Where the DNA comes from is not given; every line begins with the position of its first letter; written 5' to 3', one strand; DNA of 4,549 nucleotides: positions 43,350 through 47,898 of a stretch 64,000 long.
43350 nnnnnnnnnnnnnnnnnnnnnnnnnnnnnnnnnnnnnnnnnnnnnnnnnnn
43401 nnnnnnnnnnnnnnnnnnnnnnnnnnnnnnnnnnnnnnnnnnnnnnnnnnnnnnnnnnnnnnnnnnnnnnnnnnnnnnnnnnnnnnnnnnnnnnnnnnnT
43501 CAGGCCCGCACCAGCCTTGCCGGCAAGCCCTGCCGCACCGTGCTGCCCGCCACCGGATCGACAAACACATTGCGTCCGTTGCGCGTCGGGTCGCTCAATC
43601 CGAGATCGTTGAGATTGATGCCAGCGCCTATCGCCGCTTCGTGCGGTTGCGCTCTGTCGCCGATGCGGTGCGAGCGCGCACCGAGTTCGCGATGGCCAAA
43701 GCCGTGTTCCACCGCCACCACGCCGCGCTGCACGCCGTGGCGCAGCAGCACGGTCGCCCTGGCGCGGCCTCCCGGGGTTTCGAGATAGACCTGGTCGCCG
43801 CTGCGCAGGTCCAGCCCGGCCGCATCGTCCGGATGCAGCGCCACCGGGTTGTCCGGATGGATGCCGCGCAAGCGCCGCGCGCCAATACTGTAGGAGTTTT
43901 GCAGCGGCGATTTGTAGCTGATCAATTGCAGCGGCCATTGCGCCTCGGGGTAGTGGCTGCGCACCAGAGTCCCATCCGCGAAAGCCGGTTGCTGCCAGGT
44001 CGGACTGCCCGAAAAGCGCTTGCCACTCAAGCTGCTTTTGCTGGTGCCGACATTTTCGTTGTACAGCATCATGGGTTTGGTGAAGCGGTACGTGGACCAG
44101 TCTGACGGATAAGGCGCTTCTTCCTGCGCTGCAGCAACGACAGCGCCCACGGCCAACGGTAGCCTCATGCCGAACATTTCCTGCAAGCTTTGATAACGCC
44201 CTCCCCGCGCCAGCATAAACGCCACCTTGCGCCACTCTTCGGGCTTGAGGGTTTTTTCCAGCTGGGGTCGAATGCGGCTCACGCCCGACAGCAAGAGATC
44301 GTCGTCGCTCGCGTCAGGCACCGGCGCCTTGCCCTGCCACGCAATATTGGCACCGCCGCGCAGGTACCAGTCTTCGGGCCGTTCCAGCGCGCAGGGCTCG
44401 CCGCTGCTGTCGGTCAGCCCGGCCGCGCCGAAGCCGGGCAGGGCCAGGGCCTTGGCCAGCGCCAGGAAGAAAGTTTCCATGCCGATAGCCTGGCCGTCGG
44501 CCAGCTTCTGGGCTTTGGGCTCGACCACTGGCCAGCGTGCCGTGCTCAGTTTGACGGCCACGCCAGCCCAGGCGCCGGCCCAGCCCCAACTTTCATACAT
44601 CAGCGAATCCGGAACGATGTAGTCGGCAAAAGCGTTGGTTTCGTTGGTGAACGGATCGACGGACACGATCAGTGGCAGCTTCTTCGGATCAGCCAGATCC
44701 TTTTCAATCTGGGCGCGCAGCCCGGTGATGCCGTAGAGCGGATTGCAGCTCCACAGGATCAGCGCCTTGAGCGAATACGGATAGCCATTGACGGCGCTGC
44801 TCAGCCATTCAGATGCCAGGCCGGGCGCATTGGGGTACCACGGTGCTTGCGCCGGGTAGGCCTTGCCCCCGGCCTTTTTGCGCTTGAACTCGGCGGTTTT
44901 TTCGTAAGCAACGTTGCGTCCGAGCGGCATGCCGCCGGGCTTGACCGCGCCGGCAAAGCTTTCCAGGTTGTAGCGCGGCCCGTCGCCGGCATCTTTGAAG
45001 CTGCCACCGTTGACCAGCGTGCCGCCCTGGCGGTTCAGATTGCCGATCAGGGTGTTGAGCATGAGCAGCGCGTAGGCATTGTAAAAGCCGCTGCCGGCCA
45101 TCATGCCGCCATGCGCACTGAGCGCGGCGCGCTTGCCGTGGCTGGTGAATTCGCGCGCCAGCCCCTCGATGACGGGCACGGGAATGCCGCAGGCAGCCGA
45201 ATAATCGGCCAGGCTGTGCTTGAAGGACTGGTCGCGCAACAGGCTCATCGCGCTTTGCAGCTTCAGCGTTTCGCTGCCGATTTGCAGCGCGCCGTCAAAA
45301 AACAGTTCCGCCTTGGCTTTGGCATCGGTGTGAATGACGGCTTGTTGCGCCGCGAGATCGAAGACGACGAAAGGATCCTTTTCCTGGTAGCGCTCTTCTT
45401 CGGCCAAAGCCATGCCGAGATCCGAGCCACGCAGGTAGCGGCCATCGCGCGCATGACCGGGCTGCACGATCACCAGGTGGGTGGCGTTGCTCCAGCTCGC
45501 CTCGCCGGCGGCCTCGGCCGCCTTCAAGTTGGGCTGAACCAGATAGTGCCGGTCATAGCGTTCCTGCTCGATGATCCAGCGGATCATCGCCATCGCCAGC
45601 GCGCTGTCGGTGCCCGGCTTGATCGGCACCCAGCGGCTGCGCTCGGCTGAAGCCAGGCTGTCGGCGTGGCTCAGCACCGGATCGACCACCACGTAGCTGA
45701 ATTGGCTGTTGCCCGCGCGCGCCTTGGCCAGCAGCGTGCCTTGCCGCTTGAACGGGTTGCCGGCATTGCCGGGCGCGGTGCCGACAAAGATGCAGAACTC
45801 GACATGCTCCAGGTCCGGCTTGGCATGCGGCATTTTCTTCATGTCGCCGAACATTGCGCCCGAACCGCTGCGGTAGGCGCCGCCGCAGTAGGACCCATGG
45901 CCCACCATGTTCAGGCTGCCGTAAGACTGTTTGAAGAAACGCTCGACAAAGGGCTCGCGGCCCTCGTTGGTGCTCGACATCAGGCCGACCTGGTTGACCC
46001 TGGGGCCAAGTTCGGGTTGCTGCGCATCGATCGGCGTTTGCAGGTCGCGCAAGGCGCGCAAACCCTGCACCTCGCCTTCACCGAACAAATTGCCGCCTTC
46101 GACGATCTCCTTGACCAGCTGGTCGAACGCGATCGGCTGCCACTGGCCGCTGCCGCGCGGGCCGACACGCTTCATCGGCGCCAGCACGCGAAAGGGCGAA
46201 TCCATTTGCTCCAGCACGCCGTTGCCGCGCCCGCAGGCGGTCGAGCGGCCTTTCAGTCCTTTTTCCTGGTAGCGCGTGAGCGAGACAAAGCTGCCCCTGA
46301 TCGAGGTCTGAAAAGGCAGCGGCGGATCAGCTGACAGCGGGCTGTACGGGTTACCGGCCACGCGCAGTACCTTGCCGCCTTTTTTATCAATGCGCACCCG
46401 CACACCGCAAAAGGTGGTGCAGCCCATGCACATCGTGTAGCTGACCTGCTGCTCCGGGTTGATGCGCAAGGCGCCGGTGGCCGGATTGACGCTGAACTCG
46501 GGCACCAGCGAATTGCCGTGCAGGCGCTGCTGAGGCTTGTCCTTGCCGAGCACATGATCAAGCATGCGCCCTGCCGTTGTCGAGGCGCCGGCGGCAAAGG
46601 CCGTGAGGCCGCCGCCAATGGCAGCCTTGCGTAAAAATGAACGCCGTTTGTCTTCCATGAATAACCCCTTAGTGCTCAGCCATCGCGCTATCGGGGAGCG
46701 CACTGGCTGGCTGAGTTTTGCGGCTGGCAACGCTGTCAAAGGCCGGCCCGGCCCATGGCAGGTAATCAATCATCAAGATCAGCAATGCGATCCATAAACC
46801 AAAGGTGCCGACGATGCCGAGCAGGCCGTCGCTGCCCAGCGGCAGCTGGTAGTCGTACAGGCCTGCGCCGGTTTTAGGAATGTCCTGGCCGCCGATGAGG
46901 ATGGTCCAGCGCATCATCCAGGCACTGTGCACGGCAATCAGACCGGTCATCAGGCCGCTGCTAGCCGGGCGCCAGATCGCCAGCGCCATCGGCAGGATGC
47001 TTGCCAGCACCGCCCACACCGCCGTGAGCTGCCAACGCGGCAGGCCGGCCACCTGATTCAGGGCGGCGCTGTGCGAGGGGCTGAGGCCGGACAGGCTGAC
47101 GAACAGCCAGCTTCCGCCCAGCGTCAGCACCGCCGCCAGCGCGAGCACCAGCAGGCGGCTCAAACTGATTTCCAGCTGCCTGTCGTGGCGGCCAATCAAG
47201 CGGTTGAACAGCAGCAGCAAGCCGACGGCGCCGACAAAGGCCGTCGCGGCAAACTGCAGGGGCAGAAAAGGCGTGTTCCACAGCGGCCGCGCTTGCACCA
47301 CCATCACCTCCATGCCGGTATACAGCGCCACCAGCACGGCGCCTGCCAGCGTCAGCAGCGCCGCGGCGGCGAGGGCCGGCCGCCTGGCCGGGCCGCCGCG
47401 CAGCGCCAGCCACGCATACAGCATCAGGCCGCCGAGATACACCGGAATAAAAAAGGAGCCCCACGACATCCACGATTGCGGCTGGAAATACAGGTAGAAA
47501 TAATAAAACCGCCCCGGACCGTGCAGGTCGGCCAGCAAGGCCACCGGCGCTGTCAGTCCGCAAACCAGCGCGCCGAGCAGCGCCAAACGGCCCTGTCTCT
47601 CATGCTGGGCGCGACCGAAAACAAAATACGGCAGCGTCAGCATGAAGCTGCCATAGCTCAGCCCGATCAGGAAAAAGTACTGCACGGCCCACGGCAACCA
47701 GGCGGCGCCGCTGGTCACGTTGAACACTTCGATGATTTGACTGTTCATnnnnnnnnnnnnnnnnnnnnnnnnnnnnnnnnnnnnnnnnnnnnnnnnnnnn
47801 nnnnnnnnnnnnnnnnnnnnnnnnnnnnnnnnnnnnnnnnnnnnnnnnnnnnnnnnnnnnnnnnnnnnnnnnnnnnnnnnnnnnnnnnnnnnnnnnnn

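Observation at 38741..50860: Candidate periplasmic thiosulfate/tetrathionate cycling system: tsdA-tsdA'-ttrBCA-rhodanese, with TlpA and ttrSR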

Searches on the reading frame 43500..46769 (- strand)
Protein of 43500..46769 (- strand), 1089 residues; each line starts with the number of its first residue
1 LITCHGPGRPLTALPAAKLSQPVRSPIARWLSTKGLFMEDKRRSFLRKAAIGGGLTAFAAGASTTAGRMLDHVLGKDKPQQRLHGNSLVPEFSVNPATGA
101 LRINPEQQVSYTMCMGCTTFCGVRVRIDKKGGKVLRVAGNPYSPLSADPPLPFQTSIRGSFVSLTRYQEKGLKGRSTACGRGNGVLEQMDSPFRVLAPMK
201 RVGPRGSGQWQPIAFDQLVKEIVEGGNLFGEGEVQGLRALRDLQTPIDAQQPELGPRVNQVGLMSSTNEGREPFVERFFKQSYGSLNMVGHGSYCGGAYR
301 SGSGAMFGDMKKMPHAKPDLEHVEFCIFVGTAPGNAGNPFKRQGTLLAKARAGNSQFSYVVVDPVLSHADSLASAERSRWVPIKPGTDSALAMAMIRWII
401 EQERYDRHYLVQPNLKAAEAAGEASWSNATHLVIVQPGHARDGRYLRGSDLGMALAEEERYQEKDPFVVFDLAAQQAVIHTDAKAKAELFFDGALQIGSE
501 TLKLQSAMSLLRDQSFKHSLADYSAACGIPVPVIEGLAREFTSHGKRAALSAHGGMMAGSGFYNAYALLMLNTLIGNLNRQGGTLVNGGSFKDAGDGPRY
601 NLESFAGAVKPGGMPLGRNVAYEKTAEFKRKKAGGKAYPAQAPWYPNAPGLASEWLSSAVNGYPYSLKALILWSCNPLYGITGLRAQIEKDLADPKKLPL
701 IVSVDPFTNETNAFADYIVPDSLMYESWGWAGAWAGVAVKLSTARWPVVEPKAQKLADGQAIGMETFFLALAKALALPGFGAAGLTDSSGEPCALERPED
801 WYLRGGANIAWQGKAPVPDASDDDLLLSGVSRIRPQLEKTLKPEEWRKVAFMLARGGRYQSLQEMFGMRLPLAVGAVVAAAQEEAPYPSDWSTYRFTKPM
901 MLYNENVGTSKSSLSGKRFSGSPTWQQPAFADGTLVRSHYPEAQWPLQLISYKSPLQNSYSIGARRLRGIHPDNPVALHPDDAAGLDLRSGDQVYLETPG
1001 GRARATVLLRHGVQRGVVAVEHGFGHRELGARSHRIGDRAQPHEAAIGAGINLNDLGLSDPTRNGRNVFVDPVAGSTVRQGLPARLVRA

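Call 4: search_protein_families(library=pfam, proteins=[window:43500-46769:-])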
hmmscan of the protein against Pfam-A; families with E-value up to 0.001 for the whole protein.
window:43500-46769:- (1089 aa): 2 families
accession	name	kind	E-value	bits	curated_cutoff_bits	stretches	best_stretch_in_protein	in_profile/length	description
PF01568.27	Molydop_binding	-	1.3e-11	44.9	26.8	1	962-1036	19-83/110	Molydopterin dinucleotide binding domain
PF00384.28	Molybdopterin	-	3.3e-08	33.4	24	1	317-730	102-319/353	Molybdopterin oxidoreductase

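Call 5: search_protein_families(library=ncbifam, proteins=[window:43500-46769:-])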
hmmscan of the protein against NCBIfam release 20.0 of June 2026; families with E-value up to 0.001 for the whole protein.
window:43500-46769:- (1089 aa): 17 families
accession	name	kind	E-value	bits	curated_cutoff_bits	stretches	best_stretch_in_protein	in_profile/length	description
NF011567.1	PRK14991.1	equivalog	0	1204.2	1750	1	41-1088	5-1021/1022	tetrathionate reductase subunit TtrA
NF012032.0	PRK15488.1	equivalog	1.7e-43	148.7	694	4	524-724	300-483/759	thiosulfate reductase PhsA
TIGR02166.1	dmsA_ynfE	subfamily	1.9e-28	99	777.7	1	177-411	87-296/794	DMSO/selenate family reductase complex A subunit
NF041783.2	mnquin_red_QrcB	equivalog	1.4e-23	83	440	3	655-754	392-488/695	menaquinone reductase molybdopterin-binding-like subunit QrcB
TIGR03479.1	DMSO_red_II_alp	subfamily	2.1e-21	75.8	984.75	2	374-585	267-465/913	molybdopterin-dependent oxidoreductase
NF041714.1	arsenate_red_ArrA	equivalog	8.3e-19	67.2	1600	1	281-397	173-279/848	arsenate respiratory reductase molybdopterin-containing subunit ArrA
TIGR00509.1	bisC_fam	subfamily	5.1e-15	54.8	1017.55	2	918-1023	602-706/772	molybdopterin guanine dinucleotide-containing S/N-oxide reductase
NF041884.1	selenate_YnfF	exception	5.6e-14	51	1650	1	177-431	88-316/798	selenate/tellurate reductase subunit YnfF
NF041885.1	selenate_YnfE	exception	2e-13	49.1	1675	1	177-411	91-303/805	selenate/tellurate reductase subunit YnfE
NF011566.1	PRK14990.1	exception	4.6e-12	44.8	1600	1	176-442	101-347/814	dimethylsulfoxide reductase subunit A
TIGR01591.1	Fdh-alpha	equivalog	5.3e-11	41.3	666.25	0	278-410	112-234/672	formate dehydrogenase subunit alpha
TIGR01553.1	formate-DH-alph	equivalog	8.7e-08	30.4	814.2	1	175-411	87-301/1009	formate dehydrogenase-N subunit alpha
NF041513.1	formate_DH_Act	exception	8.8e-08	30.4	1400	1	287-586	178-470/1067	formate dehydrogenase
NF047855.1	AssmNtatRedNasC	equivalog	5.6e-07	28.2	1100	0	291-411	149-260/708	assimilatory nitrate reductase catalytic subunit NasC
NF041323.1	Nitr_red_NasA_Halo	equivalog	4.9e-05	22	1000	1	352-410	178-232/673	assimilatory nitrate reductase NasA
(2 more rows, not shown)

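Call 13: find_related_loci(query=window:43500-46658:-, collection=genome_contigs, flank=10000)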
Query window:43500-46658:- (1052 aa) in genome_contigs; peptide patterns used: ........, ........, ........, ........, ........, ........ (x = any residue, [..] = any of these).
295 stretches matched a pattern; 273 encode a relative of the query (tblastn E <= 1e-3); the best 80 are kept; 80 distinct loci.
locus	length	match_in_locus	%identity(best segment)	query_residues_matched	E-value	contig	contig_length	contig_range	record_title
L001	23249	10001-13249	83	1-1052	0e+0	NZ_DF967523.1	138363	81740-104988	Sulfuricella sp. T08, whole genome shotgun sequence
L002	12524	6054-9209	85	1-1051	0e+0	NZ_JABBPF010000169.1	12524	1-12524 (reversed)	MAG: Polaromonas sp. isolate RGN.2 NODE_126_length_12524_cov_3.17149, whole genome shotgun sequence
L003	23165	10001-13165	84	1-1052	0e+0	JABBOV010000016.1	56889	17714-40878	MAG: Glaciimonas sp. isolate KJC.1 NODE_27_length_56889_cov_27.4087, whole genome shotgun sequence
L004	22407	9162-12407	82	1-1051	0e+0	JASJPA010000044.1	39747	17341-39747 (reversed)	MAG: Sulfuricella sp. isolate MAG_156 NODE_475_length_39747_cov_861.831855, whole genome shotgun sequence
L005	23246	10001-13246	82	1-1051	0e+0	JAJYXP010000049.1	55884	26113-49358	MAG: Proteobacteria bacterium isolate FK3.bin53 NODE_994_length_55884_cov_28.834998, whole genome shotgun sequence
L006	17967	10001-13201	83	1-1052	0e+0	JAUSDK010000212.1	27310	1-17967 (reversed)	MAG: Polaromonas sp. isolate E14_maxbin.029 E14_k141_1267189, whole genome shotgun sequence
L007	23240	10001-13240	82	1-1051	0e+0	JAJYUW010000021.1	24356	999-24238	MAG: Proteobacteria bacterium isolate FK1.bin35 NODE_1963_length_24356_cov_4.802386, whole genome shotgun sequence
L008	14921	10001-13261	81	1-1052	0e+0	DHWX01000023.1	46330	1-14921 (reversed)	MAG TPA_asm: Polaromonas sp. UBA5171 UBA5171_contig_1870, whole genome shotgun sequence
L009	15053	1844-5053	82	2-1052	0e+0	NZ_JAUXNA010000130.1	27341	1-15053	MAG: Polaromonas sp. isolate C1_concoct.bin.30_sub C1_k141_68231, whole genome shotgun sequence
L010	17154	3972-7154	81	1-1052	0e+0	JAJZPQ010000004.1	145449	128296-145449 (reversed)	MAG: Proteobacteria bacterium isolate SKS1.bin129 NODE_134_length_145449_cov_6.201422, whole genome shotgun sequence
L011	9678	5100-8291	81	1-1052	0e+0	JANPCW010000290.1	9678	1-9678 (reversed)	MAG: Janthinobacterium sp. isolate VAR_78_metabat_461 VAR_78_k141_2540325, whole genome shotgun sequence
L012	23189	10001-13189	78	1-1052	0e+0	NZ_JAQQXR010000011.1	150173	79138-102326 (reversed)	Janthinobacterium fluminis strain hw3 contig11, whole genome shotgun sequence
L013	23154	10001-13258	76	1-1052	0e+0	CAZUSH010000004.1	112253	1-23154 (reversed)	MAG TPA_asm: uncultured Geobacter sp. isolate binchicken_co273_237 genome assembly, contig: NODE_166_length_112253_cov_6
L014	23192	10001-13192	78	1-1051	0e+0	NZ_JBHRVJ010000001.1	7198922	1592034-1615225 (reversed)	Rugamonas sp. CCM 8940 GCM70018930_2, whole genome shotgun sequence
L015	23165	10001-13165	76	3-1052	0e+0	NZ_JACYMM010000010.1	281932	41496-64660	Janthinobacterium sp. FW305-129 NODE_10_length_281932_cov_473.685725, whole genome shotgun sequence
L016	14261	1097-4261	75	3-1052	0e+0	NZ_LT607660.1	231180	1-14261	Janthinobacterium sp. UMAB-56, whole genome shotgun sequence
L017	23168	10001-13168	75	2-1052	0e+0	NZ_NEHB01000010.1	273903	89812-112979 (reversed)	Janthinobacterium sp. GW456P scaffold10.1, whole genome shotgun sequence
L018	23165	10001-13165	76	3-1052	0e+0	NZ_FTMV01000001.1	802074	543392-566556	Janthinobacterium sp. TND4EL3, whole genome shotgun sequence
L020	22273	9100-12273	75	2-1052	0e+0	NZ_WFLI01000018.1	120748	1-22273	Janthinobacterium violaceinigrum strain FT13W NODE_18_length_120748_cov_28.214490_18, whole genome shotgun sequence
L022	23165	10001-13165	75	3-1052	0e+0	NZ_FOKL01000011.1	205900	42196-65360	Janthinobacterium sp. 344, whole genome shotgun sequence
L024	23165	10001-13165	75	3-1052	0e+0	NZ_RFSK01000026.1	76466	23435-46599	MAG: Janthinobacterium sp. isolate WB4_6_113 contig_100_25, whole genome shotgun sequence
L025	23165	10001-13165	75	3-1052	0e+0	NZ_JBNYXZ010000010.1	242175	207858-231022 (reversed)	Janthinobacterium sp. MDT1-19 NODE_10_length_242175_cov_44.691181, whole genome shotgun sequence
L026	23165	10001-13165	75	3-1052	0e+0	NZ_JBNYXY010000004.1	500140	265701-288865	Janthinobacterium sp. MDB2-8 NODE_4_length_500140_cov_46.490171, whole genome shotgun sequence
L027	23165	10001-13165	75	3-1052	0e+0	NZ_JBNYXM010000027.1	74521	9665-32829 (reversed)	Janthinobacterium sp. GB4P2 NODE_27_length_74521_cov_50.326851, whole genome shotgun sequence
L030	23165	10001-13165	75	3-1052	0e+0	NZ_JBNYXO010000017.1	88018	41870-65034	Janthinobacterium sp. RB2P8 NODE_17_length_88018_cov_60.807113, whole genome shotgun sequence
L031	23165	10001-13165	75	3-1052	0e+0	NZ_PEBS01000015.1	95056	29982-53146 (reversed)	Janthinobacterium sp. ROICE36 NODE_15_length_95056_cov_79.0742, whole genome shotgun sequence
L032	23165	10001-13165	75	3-1052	0e+0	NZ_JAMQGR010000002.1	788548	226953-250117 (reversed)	Janthinobacterium kumbetense strain GK J16K_contig_2, whole genome shotgun sequence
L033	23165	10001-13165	75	3-1052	0e+0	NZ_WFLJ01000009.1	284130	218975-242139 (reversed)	Janthinobacterium sp. FT68W NODE_9_length_284130_cov_28.746739_9, whole genome shotgun sequence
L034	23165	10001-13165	75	3-1052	0e+0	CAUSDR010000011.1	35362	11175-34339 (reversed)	MAG TPA_asm: uncultured Janthinobacterium sp. isolate ERR9969147_bin.9_MetaWRAP_v1.3_MAG genome assembly, contig: ERZ216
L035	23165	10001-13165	75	3-1052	0e+0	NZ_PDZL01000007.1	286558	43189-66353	Janthinobacterium sp. BJB426 NODE_7_length_286558_cov_15.345109, whole genome shotgun sequence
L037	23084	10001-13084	62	1-1052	0e+0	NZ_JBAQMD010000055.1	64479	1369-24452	MAG: Rhodoferax ferrireducens isolate MFD12098_ilm_asm_bin3 k127_59848, whole genome shotgun sequence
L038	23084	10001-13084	63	5-1052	0e+0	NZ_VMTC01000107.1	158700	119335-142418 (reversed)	MAG: Rhodoferax sp. isolate S3_26 k141_134841, whole genome shotgun sequence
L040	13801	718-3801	63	5-1052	0e+0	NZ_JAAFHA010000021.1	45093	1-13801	MAG: Rhodoferax sp. isolate Bin2_7 scaffold_310, whole genome shotgun sequence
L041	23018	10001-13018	63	30-1052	0e+0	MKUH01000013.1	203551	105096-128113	MAG: Candidatus Accumulibacter sp. 66-26 scnpilot_expt_750_p_scaffold_184, whole genome shotgun sequence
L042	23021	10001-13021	63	26-1052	0e+0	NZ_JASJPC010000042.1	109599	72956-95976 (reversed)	MAG: Sulfuritalea sp. isolate MAG_121 NODE_109_length_109599_cov_236.774045, whole genome shotgun sequence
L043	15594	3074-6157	62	5-1052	0e+0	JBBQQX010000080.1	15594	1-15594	MAG: Burkholderiales bacterium isolate Co_metawrap_1618 Cmw_1618_k141_7806399_length_15594_cov_26.9933, whole genome sho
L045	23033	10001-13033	63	26-1052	0e+0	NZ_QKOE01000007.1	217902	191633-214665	Parazoarcus communis SWub3 = DSM 12120 strain SWub3 NODE_7_length_217902_cov_140.618285, whole genome shotgun sequence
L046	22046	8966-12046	62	1-1052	0e+0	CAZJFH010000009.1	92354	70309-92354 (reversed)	MAG TPA_asm: uncultured Rhodospirillaceae bacterium isolate SRP093185_co1_73 genome assembly, contig: NODE_61_length_923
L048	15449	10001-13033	63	26-1052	0e+0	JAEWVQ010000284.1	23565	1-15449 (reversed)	MAG: Proteobacteria bacterium isolate OH_SDB_69 k127_541417, whole genome shotgun sequence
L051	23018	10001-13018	62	26-1052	0e+0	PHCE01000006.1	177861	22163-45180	MAG: Betaproteobacteria bacterium HGW-Betaproteobacteria-7 bjp_ig2103_scaffold_44, whole genome shotgun sequence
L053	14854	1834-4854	61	26-1052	0e+0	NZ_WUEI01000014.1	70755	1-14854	Azoarcus sp. TTM-91 NODE_14_length_70755_cov_20.0784, whole genome shotgun sequence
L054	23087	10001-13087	62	4-1052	0e+0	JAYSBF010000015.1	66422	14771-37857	MAG: Magnetospirillum sp. isolate XM6_XAHMGE1bin.13 NODE_279_length_66422_cov_3.221600, whole genome shotgun sequence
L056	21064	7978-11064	61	4-1052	0e+0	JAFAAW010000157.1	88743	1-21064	MAG: Proteobacteria bacterium isolate OH_PFB_97 k127_672154, whole genome shotgun sequence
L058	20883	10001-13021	59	26-1052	0e+0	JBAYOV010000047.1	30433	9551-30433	MAG: Rhodocyclaceae bacterium isolate SO_2016_LW2_122 scaffold02522_LW138R_2016, whole genome shotgun sequence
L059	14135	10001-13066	57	5-1052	0e+0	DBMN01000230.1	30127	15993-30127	MAG TPA_asm: Rhizobiales bacterium UBA697 UBA697_contig_941, whole genome shotgun sequence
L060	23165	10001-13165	75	3-1052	0e+0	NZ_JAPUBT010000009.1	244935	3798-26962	Janthinobacterium sp. SUN073 contig9, whole genome shotgun sequence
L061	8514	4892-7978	54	1-1052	0e+0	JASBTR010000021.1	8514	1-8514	MAG: Gammaproteobacteria bacterium isolate BWSM_42 k141_2008846, whole genome shotgun sequence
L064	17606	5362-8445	62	5-1052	0e+0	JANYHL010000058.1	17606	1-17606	MAG: Gammaproteobacteria bacterium isolate GL140_1_metabinner_46 GL140_1_k141_111356, whole genome shotgun sequence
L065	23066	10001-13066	54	5-1052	0e+0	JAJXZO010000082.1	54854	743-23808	MAG: Proteobacteria bacterium isolate BP7.bin56 NODE_714_length_54854_cov_2.749904, whole genome shotgun sequence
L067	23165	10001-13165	75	3-1052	0e+0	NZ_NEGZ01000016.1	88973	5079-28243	Janthinobacterium sp. GW458P scaffold16.1, whole genome shotgun sequence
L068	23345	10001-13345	80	1-1052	0e+0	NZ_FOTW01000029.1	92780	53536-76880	Rugamonas rubra strain ATCC 43154, whole genome shotgun sequence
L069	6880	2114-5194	52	1-1052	0e+0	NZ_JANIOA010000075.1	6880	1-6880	Sedimenticola hydrogenitrophicus strain SB48 75, whole genome shotgun sequence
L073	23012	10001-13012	54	33-1052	0e+0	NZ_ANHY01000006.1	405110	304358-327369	Caenispirillum salinarum AK4 contig6, whole genome shotgun sequence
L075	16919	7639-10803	85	1-1052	0e+0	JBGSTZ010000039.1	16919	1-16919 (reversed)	MAG: Burkholderiaceae bacterium isolate JTS-AC420 k141_1170338, whole genome shotgun sequence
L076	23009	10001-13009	53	33-1052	0e+0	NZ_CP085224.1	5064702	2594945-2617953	Caenispirillum salinarum strain ADH2-936 chromosome, complete genome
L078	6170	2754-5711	52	42-1052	0e+0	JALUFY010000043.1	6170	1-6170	MAG: Hyphomicrobiales bacterium isolate S143_metabat2_scaf2bin.111 S143_NODE_11957_length_6170_cov_1.807049, whole genom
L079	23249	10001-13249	84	1-1052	0e+0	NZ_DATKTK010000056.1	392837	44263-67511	MAG: Sulfuricella sp. isolate SMAG_U14079 k141_1707745, whole genome shotgun sequence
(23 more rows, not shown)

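Call 68: search_solved_structures(query=window:43500-46658:-, max_evalue=1e-10)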
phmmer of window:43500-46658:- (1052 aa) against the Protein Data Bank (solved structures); distinct sequences matched with E-value up to 1e-10: 3.
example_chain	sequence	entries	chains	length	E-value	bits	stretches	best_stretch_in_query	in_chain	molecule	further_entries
2vpw_A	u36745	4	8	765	5.1e-23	84.2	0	491-690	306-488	THIOSULFATE REDUCTASE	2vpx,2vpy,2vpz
2e7z_A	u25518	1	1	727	9.1e-13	50.3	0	929-987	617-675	Acetylene hydratase Ahy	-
6cz7_A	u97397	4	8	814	5e-12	47.8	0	245-361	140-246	ArrA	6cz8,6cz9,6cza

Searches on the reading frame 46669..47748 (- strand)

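Call 4: search_protein_families(library=pfam, proteins=[window:46669-47748:-])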
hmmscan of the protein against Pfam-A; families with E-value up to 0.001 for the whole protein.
window:46669-47748:- (359 aa): 1 family
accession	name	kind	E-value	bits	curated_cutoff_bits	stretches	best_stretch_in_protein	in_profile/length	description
PF03916.19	NrfD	-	7.5e-29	101.8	25.8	1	13-289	7-310/313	Polysulphide reductase, NrfD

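Call 5: search_protein_families(library=ncbifam, proteins=[window:46669-47748:-])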
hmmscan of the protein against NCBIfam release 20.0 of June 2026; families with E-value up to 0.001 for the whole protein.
window:46669-47748:- (359 aa): 3 families
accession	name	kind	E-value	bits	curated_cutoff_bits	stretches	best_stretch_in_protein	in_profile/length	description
NF011568.0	PRK14992.1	equivalog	5.4e-60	203.5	314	1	3-330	5-331/341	tetrathionate reductase subunit TtrC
NF045798.1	DsrP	equivalog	2.8e-10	40.2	350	1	10-230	42-254/346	sulfate reduction electron transfer complex DsrMKJOP subunit DsrP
TIGR03148.1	cyt_nit_nrfD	equivalog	1.2e-07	31.4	347.6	1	22-115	15-109/316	cytochrome c nitrite reductase subunit NrfD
